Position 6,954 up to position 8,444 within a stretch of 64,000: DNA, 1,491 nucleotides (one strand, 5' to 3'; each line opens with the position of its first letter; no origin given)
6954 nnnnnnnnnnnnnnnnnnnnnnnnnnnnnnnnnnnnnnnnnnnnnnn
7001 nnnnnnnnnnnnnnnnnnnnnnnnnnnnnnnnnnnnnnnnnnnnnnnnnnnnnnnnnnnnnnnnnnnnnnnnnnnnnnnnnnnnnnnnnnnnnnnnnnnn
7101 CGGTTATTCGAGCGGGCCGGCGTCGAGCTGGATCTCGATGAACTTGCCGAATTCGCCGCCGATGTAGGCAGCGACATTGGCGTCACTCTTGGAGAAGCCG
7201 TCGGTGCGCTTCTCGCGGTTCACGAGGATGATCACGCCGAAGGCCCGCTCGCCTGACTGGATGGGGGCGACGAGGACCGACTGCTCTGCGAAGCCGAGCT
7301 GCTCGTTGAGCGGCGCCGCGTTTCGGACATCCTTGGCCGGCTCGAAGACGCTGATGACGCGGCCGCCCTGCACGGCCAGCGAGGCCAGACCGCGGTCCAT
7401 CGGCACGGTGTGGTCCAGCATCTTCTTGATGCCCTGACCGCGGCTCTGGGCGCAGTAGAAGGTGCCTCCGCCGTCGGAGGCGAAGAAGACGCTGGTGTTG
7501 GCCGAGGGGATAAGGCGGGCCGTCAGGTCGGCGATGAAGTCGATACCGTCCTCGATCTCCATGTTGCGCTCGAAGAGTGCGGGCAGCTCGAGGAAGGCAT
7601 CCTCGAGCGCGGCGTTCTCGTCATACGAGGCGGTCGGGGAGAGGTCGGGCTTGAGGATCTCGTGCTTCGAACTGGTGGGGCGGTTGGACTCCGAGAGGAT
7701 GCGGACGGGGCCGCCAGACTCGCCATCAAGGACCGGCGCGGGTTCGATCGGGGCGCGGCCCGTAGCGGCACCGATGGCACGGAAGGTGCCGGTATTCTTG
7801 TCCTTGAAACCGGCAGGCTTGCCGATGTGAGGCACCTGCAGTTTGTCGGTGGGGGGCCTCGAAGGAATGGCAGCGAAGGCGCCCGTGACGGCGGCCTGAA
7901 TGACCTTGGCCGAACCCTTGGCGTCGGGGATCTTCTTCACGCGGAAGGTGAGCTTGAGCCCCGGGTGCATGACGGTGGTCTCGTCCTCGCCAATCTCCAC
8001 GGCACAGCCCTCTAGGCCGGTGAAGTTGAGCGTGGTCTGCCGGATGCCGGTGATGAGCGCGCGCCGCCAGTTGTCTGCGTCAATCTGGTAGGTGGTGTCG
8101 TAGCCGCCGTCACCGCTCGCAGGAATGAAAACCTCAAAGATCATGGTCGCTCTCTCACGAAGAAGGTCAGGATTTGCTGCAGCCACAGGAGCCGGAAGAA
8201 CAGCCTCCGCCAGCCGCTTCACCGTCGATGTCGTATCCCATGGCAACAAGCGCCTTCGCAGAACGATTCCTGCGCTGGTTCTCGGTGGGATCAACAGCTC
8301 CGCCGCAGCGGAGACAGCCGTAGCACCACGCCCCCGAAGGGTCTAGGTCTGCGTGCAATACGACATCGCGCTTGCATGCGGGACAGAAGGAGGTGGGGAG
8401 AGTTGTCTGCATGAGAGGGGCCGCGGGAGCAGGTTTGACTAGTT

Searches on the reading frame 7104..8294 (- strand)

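Call 55: search_protein_families(library=pfam, proteins=[window:7104-8294:-], max_evalue=0.0001)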
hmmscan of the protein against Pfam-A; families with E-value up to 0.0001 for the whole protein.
window:7104-8294:- (396 aa): 2 families
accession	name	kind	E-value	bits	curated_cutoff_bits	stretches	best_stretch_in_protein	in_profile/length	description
PF13185.12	GAF_2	-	5.6e-05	23.8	28.6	0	249-386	6-135/136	GAF domain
PF01590.32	GAF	-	8.9e-05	23.5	22.4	0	254-374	9-121/133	GAF domain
